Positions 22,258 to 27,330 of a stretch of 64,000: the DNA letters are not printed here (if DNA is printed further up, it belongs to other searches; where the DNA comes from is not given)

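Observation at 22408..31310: Pair of translationally coupled giant secreted proteins combining delta-60-type propeller repeats with chitobiase/Hex-C-like modules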

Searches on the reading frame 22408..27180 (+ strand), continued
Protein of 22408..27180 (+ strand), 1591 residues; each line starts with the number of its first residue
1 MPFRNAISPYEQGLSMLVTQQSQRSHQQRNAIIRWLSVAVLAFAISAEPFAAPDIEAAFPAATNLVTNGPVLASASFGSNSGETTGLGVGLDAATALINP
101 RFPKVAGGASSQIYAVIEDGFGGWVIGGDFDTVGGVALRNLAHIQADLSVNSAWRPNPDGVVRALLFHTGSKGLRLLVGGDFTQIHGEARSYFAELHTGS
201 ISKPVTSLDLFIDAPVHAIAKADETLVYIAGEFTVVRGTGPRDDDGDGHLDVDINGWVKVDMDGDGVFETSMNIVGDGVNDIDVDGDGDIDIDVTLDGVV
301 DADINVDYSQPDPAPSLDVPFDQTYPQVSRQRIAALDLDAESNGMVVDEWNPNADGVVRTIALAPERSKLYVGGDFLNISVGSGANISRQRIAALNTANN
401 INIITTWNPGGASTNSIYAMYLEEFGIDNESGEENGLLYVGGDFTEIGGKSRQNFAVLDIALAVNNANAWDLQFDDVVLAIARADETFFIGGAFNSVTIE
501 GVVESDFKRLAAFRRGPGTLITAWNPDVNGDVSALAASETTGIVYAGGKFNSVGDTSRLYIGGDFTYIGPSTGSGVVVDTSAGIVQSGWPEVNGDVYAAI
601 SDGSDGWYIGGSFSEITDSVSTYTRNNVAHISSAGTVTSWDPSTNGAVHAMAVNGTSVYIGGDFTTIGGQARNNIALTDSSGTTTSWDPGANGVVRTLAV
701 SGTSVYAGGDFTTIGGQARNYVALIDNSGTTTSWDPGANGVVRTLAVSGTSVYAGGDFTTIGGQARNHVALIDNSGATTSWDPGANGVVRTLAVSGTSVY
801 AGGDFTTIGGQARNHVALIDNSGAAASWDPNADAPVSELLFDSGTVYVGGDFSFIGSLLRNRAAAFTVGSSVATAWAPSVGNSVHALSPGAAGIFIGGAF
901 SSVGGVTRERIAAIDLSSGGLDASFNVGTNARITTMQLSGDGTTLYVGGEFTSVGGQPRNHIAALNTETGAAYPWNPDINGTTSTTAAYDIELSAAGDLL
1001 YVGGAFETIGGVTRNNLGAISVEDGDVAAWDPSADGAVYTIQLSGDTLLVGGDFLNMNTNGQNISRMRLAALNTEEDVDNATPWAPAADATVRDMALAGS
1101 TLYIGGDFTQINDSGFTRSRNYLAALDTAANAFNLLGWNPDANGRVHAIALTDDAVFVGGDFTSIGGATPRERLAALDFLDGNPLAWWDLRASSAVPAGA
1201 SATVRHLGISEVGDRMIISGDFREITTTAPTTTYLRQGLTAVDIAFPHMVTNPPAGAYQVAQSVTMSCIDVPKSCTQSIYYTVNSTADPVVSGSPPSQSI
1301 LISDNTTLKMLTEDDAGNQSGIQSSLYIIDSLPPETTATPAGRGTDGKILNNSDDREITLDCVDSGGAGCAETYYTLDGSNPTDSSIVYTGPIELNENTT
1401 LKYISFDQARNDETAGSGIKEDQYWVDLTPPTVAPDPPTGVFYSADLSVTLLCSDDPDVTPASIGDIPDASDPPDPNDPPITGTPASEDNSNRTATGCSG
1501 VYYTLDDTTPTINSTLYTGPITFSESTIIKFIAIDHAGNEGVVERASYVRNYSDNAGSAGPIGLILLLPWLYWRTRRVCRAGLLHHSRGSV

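Call 17: find_encoding_contigs(protein=P0006, flank=10000, max_places=3)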
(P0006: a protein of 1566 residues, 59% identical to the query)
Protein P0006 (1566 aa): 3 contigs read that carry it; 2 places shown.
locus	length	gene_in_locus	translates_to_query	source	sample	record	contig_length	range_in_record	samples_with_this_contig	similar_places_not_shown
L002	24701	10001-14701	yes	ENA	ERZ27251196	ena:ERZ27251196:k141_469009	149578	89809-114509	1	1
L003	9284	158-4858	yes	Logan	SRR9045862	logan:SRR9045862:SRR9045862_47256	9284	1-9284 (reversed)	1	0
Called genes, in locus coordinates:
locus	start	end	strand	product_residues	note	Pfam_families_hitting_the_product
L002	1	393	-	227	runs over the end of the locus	-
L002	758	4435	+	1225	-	PF02574:S-methyl_trans, PF00809:Pterin_bind, PF02007:MtrH (faint), PF02607:B12-binding_2, PF02310:B12-binding, PF02965:Met_synt_B12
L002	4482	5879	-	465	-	-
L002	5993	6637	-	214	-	-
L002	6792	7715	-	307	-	PF01218:Coprogen_oxidas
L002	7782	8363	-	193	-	PF01300:Sua5_yciO_yrdC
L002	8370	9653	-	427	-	PF02844:GARS_N, PF01071:GARS_A, PF02655:ATP-grasp_3 (weak), PF02843:GARS_C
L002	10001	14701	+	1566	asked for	PF17164:DUF5122 (faint), PF12768:Rax2 (weak), PF13290:CHB_HEX_C_1 (weak), PF13287:Fn3_assoc, PF13290:CHB_HEX_C_1, PF13287:Fn3_assoc, PF13290:CHB_HEX_C_1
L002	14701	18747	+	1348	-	PF12768:Rax2 (faint), PF13290:CHB_HEX_C_1, PF13287:Fn3_assoc (weak)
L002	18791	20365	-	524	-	PF02142:MGS, PF01808:AICARFT_IMPCHas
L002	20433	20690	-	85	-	PF27465:Fis_N (weak), PF02954:HTH_8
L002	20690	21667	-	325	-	PF01207:Dus, PF01180:DHO_dh (faint)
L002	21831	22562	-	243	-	PF13717:Zn_ribbon_4, PF13719:Zn_ribbon_5, PF11906:DUF3426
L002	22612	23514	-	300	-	PF06325:PrmA, PF13649:Methyltransf_25 (faint), PF05175:MTS, PF13489:Methyltransf_23 (faint), PF13847:Methyltransf_31 (weak)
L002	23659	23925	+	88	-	-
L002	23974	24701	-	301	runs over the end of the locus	PF00892:EamA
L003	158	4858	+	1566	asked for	PF17164:DUF5122 (faint), PF12768:Rax2 (weak), PF13290:CHB_HEX_C_1 (weak), PF13287:Fn3_assoc, PF13290:CHB_HEX_C_1, PF13287:Fn3_assoc, PF13290:CHB_HEX_C_1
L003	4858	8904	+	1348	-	PF12768:Rax2 (faint), PF13290:CHB_HEX_C_1, PF13287:Fn3_assoc (weak)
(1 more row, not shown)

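Call 20: find_related_loci(query=window:22453-27180:+, collection=genome_contigs, flank=10000)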
Query window:22453-27180:+ (1576 aa) in genome_contigs; peptide patterns used: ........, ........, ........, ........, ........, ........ (x = any residue, [..] = any of these).
33 stretches matched a pattern, but none encodes a relative of the query by tblastn (E <= 1e-3).
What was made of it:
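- Tried and rejected: Single-protein scan of genome_contigs found no relative (call 20).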

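Call 21: search_solved_structures(query=window:22408-27180:+, max_evalue=0.01)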
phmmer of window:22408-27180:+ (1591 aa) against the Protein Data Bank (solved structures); distinct sequences matched with E-value up to 0.01: 0.
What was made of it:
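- No PDB match by sequence (call 21).
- Tried and rejected: PDB sequence search gave 0 hits (call 21).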

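Call 23: find_related_loci(query=A1, collection=genome_contigs, flank=10000)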
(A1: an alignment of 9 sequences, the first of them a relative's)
Query A1 (1576 aa) in genome_contigs; peptide patterns used: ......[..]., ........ (x = any residue, [..] = any of these).
443 stretches matched a pattern; 352 encode a relative of the query (tblastn E <= 1e-3); the best 80 are kept; 79 distinct loci.
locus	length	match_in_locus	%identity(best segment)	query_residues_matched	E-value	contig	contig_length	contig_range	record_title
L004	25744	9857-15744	58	1-1576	0e+0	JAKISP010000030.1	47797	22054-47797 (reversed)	MAG: Gammaproteobacteria bacterium isolate D96SM.bin.20 NODE_543_length_47797_cov_21.392406, whole genome shotgun sequen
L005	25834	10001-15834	58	1-1576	0e+0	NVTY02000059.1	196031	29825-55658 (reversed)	MAG: Thiotrichaceae bacterium isolate NORP103 MHASMcontig_95629, whole genome shotgun sequence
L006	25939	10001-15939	58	1-1576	0e+0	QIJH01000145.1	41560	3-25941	MAG: Chromatiaceae bacterium isolate SZUA-76 Ga0063293_10000907, whole genome shotgun sequence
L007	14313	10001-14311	58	1-1418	0e+0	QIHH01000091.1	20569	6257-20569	MAG: Gammaproteobacteria bacterium isolate SZUA-128 Ga0063293_10001820, whole genome shotgun sequence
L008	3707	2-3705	63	62-1576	0e+0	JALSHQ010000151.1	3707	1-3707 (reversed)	MAG: Gammaproteobacteria bacterium isolate 354-166_metabat1_scaf2bin.105 354-166_scaffold_21941_c1, whole genome shotgun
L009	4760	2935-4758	61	1-1210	0e+0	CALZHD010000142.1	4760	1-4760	MAG: uncultured Gammaproteobacteria bacterium isolate FO_M_Gamma_033.1 genome assembly, contig: scaffold_16991, whole ge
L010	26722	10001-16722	35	2-1565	2e-156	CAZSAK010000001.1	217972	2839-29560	MAG TPA_asm: uncultured Chromatiaceae bacterium isolate SRP214966_co2_131 genome assembly, contig: NODE_18_length_217972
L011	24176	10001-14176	34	73-1237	8e-151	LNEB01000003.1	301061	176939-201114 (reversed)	MAG: Bdellovibrionales bacterium Ga0074139 Ga0074139_103.1, whole genome shotgun sequence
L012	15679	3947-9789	35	38-1574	1e-149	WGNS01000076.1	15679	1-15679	MAG: Gammaproteobacteria bacterium isolate RI_283 c_000000037388, whole genome shotgun sequence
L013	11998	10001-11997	55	1-1218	2e-146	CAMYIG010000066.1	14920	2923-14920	MAG: uncultured Gammaproteobacteria bacterium isolate FO_M_Gamma_032.1 genome assembly, contig: scaffold_3242, whole gen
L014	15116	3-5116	35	14-1568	1e-143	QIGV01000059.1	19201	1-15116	MAG: Gammaproteobacteria bacterium isolate SZUA-140 Ga0063293_10002108, whole genome shotgun sequence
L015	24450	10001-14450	44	12-1236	1e-143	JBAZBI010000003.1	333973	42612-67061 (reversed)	MAG: Ignavibacteriaceae bacterium isolate SO_2017_GW1_109 NODE_240_length_333973_cov_4.657022_OW334_2017, whole genome s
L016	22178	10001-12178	45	35-1172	2e-142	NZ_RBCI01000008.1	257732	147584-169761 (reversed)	Flavisolibacter nicotianae strain X7X scaffold_7, whole genome shotgun sequence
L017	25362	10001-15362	35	37-1551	2e-141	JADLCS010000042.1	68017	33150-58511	MAG: Gammaproteobacteria bacterium isolate SJ243 c_000000492905, whole genome shotgun sequence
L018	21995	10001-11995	43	53-1186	2e-141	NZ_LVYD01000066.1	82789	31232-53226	Niastella vici strain DJ57 contig37, whole genome shotgun sequence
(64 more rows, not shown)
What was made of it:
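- Tried and rejected: The alignment-based scan worked (call 23).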

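Call 55: find_encoding_contigs(protein=P0012, flank=8000, max_places=2)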
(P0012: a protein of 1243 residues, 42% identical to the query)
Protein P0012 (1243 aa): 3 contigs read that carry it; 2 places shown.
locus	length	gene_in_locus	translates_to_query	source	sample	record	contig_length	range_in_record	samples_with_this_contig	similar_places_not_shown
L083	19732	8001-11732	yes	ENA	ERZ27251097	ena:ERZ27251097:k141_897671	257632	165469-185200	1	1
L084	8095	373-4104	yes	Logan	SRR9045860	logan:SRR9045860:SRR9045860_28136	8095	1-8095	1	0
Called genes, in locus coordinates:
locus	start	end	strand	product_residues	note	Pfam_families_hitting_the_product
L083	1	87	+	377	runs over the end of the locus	PF04982:TM_HPP, PF00571:CBS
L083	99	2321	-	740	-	-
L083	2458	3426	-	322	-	PF00491:Arginase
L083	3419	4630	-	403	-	PF01979:Amidohydro_1, PF07969:Amidohydro_3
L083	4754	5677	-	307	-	PF01218:Coprogen_oxidas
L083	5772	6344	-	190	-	PF01300:Sua5_yciO_yrdC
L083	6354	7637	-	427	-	PF02844:GARS_N, PF01071:GARS_A, PF02655:ATP-grasp_3 (weak), PF02843:GARS_C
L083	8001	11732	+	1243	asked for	PF17164:DUF5122 (faint), PF12768:Rax2 (faint), PF13287:Fn3_assoc, PF13290:CHB_HEX_C_1, PF13287:Fn3_assoc, PF13290:CHB_HEX_C_1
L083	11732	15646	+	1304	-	PF12768:Rax2 (faint), PF17164:DUF5122 (faint), PF13287:Fn3_assoc (faint), PF13290:CHB_HEX_C_1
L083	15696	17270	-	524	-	PF02142:MGS, PF01808:AICARFT_IMPCHas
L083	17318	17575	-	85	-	PF27465:Fis_N (weak), PF02954:HTH_8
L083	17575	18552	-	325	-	PF01207:Dus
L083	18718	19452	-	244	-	PF13717:Zn_ribbon_4, PF13719:Zn_ribbon_5, PF11906:DUF3426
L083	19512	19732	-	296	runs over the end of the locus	PF06325:PrmA, PF08242:Methyltransf_12 (faint), PF13649:Methyltransf_25 (faint), PF05175:MTS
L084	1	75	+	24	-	?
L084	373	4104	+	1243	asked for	PF17164:DUF5122 (faint), PF12768:Rax2 (faint), PF13287:Fn3_assoc, PF13290:CHB_HEX_C_1, PF13287:Fn3_assoc, PF13290:CHB_HEX_C_1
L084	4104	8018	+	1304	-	PF12768:Rax2 (faint), PF17164:DUF5122 (faint), PF13287:Fn3_assoc (faint), PF13290:CHB_HEX_C_1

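Call 56: find_encoding_contigs(protein=P0023, flank=8000, max_places=2)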
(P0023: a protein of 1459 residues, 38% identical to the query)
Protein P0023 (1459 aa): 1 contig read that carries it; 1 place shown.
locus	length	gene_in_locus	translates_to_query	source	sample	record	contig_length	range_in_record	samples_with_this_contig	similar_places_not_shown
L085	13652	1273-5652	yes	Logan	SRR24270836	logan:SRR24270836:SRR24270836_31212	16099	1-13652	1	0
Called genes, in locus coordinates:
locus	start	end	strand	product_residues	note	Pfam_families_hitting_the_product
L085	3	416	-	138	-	?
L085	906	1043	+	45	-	-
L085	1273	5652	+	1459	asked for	PF12768:Rax2 (faint), PF17164:DUF5122 (faint), PF13290:CHB_HEX_C_1, PF13287:Fn3_assoc, PF13290:CHB_HEX_C_1, PF13287:Fn3_assoc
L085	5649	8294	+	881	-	PF12768:Rax2 (faint), PF17164:DUF5122 (faint), PF13290:CHB_HEX_C_1, PF13287:Fn3_assoc, PF13290:CHB_HEX_C_1, PF13287:Fn3_assoc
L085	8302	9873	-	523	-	PF02142:MGS, PF01808:AICARFT_IMPCHas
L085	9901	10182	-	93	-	PF02954:HTH_8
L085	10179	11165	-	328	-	PF01207:Dus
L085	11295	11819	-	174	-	PF11906:DUF3426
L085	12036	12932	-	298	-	PF06325:PrmA, PF05175:MTS, PF03602:Cons_hypoth95 (faint), PF13847:Methyltransf_31, PF13649:Methyltransf_25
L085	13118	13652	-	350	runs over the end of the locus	PF00027:cNMP_binding, PF00581:Rhodanese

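Call 57: find_encoding_contigs(protein=P0110, flank=8000, max_places=2)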
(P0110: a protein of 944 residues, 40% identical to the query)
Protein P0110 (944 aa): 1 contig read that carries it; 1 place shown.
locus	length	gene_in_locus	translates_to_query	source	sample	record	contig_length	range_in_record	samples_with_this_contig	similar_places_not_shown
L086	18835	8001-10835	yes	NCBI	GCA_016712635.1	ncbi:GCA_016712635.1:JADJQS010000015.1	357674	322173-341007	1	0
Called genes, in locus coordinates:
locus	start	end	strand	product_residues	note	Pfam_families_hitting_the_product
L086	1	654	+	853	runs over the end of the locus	PF02574:S-methyl_trans, PF00809:Pterin_bind, PF02607:B12-binding_2, PF02310:B12-binding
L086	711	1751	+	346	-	PF01988:VIT1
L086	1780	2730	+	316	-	PF00561:Abhydrolase_1, PF12146:Hydrolase_4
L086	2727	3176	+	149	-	PF02580:Tyr_Deacylase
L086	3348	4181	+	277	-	PF00149:Metallophos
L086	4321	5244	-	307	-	PF01218:Coprogen_oxidas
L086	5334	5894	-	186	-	PF01300:Sua5_yciO_yrdC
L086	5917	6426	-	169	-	PF00731:AIRC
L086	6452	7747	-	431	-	PF02844:GARS_N, PF01071:GARS_A, PF02843:GARS_C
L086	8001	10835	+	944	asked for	PF12768:Rax2 (faint), PF17164:DUF5122 (faint), PF13287:Fn3_assoc, PF13290:CHB_HEX_C_1, PF13287:Fn3_assoc, PF13290:CHB_HEX_C_1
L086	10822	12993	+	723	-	PF12768:Rax2 (faint), PF17164:DUF5122 (faint), PF13290:CHB_HEX_C_1, PF13287:Fn3_assoc, PF13290:CHB_HEX_C_1, PF13287:Fn3_assoc (weak), PF13290:CHB_HEX_C_1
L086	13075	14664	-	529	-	PF02142:MGS, PF01808:AICARFT_IMPCHas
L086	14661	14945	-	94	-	PF27465:Fis_N (faint), PF02954:HTH_8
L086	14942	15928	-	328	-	PF01207:Dus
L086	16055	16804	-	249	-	PF11906:DUF3426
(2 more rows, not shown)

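Call 58: find_encoding_contigs(protein=P0016, flank=8000, max_places=1)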
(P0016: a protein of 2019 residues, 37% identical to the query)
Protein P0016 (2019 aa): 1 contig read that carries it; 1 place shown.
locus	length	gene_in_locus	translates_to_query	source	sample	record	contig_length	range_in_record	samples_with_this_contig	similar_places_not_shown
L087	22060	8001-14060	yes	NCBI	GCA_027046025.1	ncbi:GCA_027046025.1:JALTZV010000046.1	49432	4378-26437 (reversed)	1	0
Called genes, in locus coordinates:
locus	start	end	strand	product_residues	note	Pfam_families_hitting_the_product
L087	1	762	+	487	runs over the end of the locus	PF00672:HAMP, PF00512:HisKA, PF02518:HATPase_c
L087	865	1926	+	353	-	PF01988:VIT1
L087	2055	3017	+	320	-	PF00561:Abhydrolase_1, PF12146:Hydrolase_4, PF12697:Abhydrolase_6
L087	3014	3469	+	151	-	PF02580:Tyr_Deacylase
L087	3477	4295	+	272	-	PF00149:Metallophos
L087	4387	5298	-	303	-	PF01218:Coprogen_oxidas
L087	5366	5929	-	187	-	PF01300:Sua5_yciO_yrdC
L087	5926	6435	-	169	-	PF00731:AIRC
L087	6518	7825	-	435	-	PF02844:GARS_N, PF01071:GARS_A, PF02786:CPSase_L_D2 (weak), PF02222:ATP-grasp (weak), PF02843:GARS_C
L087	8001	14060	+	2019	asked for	PF00400:WD40 (faint), PF12768:Rax2 (faint), PF17164:DUF5122 (faint), PF20033:DUF6438 (faint), PF13287:Fn3_assoc, PF13290:CHB_HEX_C_1, PF13287:Fn3_assoc (weak), PF13290:CHB_HEX_C_1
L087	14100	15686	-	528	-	PF02142:MGS, PF01808:AICARFT_IMPCHas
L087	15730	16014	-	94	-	PF27465:Fis_N, PF02954:HTH_8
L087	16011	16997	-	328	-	PF01207:Dus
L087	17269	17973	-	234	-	PF11906:DUF3426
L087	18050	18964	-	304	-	PF06325:PrmA, PF05175:MTS (weak), PF13489:Methyltransf_23 (weak), PF08241:Methyltransf_11 (weak), PF13649:Methyltransf_25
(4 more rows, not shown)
